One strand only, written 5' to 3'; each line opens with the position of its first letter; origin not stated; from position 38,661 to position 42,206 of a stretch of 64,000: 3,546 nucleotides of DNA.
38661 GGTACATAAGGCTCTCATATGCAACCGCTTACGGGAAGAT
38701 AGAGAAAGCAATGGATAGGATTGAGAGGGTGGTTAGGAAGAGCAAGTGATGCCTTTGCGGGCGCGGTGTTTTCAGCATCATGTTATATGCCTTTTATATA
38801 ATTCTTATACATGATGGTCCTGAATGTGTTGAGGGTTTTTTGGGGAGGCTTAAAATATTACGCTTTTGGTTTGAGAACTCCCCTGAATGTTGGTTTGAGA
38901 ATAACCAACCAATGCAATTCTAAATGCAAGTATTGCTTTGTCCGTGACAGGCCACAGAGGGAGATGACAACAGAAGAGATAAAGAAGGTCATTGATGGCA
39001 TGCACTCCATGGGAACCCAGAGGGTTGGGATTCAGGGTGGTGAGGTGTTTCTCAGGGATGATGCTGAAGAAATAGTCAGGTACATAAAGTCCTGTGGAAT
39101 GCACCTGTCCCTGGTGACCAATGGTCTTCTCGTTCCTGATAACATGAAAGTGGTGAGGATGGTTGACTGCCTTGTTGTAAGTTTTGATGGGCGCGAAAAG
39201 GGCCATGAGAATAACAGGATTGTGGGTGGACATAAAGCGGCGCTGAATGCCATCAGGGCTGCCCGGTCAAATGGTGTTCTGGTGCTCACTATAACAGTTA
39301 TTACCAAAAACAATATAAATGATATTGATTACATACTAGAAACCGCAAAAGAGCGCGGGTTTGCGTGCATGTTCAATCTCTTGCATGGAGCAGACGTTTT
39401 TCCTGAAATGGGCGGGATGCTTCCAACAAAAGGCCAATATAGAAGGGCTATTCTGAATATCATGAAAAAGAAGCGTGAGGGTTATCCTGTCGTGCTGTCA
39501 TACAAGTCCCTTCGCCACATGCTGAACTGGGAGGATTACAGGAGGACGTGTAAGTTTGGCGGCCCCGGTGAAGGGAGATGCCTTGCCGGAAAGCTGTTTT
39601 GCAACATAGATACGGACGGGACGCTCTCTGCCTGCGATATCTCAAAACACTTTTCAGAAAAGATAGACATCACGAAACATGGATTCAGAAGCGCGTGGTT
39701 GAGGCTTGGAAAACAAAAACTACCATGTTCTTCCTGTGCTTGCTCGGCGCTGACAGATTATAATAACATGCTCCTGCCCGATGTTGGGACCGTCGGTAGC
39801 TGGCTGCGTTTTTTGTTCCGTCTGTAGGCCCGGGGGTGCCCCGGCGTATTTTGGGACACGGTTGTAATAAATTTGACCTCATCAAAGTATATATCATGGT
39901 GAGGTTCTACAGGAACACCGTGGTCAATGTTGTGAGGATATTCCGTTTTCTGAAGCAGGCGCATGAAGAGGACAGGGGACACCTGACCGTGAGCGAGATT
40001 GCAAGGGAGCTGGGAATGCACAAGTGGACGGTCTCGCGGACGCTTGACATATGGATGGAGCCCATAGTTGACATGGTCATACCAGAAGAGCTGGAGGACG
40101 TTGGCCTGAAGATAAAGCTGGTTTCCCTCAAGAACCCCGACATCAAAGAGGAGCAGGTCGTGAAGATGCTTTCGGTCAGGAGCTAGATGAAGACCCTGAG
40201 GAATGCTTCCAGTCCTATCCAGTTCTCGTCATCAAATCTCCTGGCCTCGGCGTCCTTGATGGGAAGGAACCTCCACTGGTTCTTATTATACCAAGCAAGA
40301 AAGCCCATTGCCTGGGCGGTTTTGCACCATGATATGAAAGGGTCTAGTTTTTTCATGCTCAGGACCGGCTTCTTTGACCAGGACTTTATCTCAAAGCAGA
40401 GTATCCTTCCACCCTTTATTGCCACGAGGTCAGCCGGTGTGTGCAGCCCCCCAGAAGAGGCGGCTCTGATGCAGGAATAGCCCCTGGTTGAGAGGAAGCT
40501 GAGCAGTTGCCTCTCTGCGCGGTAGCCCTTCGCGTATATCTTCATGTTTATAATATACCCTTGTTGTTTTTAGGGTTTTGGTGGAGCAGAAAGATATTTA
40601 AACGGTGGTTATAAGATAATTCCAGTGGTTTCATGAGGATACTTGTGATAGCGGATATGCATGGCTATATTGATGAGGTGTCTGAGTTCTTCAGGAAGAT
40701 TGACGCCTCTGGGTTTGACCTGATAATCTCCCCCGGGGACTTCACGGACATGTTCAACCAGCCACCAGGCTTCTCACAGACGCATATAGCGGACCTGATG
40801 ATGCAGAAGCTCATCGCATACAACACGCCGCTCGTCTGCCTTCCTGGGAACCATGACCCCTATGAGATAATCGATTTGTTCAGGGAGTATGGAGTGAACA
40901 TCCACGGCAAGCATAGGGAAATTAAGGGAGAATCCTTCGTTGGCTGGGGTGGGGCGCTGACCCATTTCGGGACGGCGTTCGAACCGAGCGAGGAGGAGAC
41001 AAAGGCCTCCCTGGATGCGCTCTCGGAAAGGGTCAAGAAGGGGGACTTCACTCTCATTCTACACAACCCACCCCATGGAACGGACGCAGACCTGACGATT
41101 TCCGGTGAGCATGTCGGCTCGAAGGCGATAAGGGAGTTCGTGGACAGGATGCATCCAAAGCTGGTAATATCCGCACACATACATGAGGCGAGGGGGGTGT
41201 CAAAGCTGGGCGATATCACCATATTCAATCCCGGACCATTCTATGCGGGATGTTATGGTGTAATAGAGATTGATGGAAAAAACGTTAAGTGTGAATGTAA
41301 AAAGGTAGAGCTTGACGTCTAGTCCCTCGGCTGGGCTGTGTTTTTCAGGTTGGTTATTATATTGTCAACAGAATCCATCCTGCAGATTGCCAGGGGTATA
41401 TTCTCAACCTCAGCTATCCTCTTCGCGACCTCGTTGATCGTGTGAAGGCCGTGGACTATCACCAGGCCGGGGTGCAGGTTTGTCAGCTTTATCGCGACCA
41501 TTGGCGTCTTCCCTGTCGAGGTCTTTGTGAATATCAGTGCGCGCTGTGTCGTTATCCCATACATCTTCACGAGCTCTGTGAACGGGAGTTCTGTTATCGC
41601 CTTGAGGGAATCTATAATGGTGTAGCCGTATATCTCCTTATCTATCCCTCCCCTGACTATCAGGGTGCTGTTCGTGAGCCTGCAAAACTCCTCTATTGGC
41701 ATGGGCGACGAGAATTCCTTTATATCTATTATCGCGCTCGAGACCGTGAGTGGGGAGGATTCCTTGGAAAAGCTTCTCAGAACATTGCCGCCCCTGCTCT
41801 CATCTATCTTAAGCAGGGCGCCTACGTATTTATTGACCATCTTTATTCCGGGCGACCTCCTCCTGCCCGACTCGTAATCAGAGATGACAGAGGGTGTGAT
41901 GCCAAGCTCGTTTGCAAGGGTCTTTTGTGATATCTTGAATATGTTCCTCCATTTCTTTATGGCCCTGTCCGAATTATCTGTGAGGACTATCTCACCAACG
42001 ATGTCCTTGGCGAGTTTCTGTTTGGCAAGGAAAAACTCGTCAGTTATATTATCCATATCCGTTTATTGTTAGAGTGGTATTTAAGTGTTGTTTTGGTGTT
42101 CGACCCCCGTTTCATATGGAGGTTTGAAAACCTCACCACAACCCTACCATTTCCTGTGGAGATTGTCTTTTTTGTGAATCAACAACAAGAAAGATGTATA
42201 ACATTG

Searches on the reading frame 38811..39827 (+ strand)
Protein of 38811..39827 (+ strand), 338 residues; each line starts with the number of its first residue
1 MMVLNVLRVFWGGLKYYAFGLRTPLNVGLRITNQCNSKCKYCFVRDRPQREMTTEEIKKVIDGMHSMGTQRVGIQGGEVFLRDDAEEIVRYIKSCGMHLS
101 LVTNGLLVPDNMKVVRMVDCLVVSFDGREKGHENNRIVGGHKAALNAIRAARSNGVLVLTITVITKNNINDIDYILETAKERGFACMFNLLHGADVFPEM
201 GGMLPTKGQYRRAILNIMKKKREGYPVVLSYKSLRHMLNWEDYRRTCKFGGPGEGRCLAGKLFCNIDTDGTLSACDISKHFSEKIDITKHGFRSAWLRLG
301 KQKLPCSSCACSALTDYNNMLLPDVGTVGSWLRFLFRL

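Call 8: search_protein_families(library=pfam, proteins=[window:38811-39827:+], max_evalue=0.001)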
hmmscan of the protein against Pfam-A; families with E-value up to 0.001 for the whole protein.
window:38811-39827:+ (338 aa): 2 families
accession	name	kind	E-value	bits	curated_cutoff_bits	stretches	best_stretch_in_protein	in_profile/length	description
PF04055.27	Radical_SAM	-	2.3e-22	80.4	29.5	1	30-177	2-164/166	Radical SAM superfamily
PF13353.11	Fer4_12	-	2.3e-05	25.2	22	1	33-130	13-118/137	4Fe-4S single cluster domain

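Call 57: search_protein_families(library=ncbifam, proteins=[window:38811-39827:+], max_evalue=0.00001)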
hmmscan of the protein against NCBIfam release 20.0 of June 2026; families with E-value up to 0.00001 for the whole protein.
window:38811-39827:+ (338 aa): 54 families (the best 25 are shown)
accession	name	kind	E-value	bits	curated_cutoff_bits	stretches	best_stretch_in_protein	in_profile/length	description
TIGR03961.1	rSAM_PTO1314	hypoth_equivalog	4e-28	98.7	306.05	1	22-239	20-235/332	PTO1314 family radical SAM protein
NF050035.1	rSAM_WgK_link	exception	1.7e-21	76.6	650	1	23-191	7-183/367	radical SAM/SPASM peptide maturase WgkB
TIGR03962.1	mycofact_rSAM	equivalog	1.8e-21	76.7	265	1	17-297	4-283/339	mycofactocin radical SAM maturase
TIGR02668.1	moaA_archaeal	equivalog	1.8e-21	76.5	325.25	1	26-182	11-176/303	GTP 3',8-cyclase MoaA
TIGR04546.1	rSAM_ahbC_deAc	equivalog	9.8e-21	74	650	1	29-194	43-217/390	12,18-didecarboxysiroheme deacetylase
TIGR04545.1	rSAM_ahbD_hemeb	equivalog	4e-20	72.5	500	1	30-186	5-169/339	heme b synthase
TIGR04250.1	SCM_rSAM_ScmE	equivalog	1.1e-19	70.6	400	1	23-175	1-161/358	SynChlorMet cassette radical SAM/SPASM protein ScmE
NF001199.0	PRK00164.2-1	equivalog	1.2e-19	70.6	231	1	26-183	13-179/308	GTP 3',8-cyclase MoaA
TIGR03913.1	rad_SAM_trio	equivalog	1.8e-19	69.5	591.75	1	24-183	18-183/477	GDL motif peptide-associated radical SAM/SPASM maturase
TIGR04051.1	rSAM_NirJ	equivalog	2.1e-19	69.7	515.45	1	31-184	8-168/354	heme d1 biosynthesis radical SAM protein NirJ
TIGR04055.1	rSAM_NirJ2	equivalog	7.8e-19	68.4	500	1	30-296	5-273/326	putative heme d1 biosynthesis radical SAM protein NirJ2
TIGR04053.2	TIGR04053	equivalog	1e-18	67.8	395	1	23-185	6-179/366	TIGR04053 family radical SAM/SPASM domain-containing protein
TIGR04303.1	GeoRSP_rSAM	equivalog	1.1e-18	67.9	400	1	21-184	1-169/325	GeoRSP system radical SAM/SPASM protein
TIGR04347.1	pseudo_SAM_Halo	equivalog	1.2e-17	64.3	525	1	29-185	42-205/390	TIGR04347 family pseudo-SAM/SPASM protein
NF045574.1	sacti_mat_StsB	exception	1.3e-17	63.8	625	1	29-174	100-251/466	StsB family radical SAM/SPASM domain sactipeptide maturase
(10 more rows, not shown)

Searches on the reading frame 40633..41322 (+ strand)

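Call 8: search_protein_families(library=pfam, proteins=[window:40633-41322:+], max_evalue=0.001)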
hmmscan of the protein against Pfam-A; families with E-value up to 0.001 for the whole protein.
window:40633-41322:+ (229 aa): 3 families
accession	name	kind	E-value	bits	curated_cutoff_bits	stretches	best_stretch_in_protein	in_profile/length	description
PF00149.33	Metallophos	-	1.3e-21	78.3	21.5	1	1-185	1-190/191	Calcineurin-like phosphoesterase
PF14582.11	Metallophos_3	-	4.1e-14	53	28.2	1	3-221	8-257/259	Metallophosphoesterase, calcineurin superfamily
PF12850.12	Metallophos_2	-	9.4e-10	39.1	27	1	1-202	1-134/154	Calcineurin-like phosphoesterase superfamily domain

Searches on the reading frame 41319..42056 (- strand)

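Call 8: search_protein_families(library=pfam, proteins=[window:41319-42056:-], max_evalue=0.001)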
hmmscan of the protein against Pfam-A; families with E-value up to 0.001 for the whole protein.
window:41319-42056:- (245 aa): 3 families
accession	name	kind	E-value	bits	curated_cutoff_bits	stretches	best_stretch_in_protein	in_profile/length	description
PF01381.28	HTH_3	-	5.2e-10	39.7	23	1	33-80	1-47/55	Helix-turn-helix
PF12844.13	HTH_19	-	4.1e-08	33.4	30.2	1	32-78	3-48/64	Helix-turn-helix domain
PF13560.12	HTH_31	-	0.00066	20.4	27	0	42-72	15-45/64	Helix-turn-helix domain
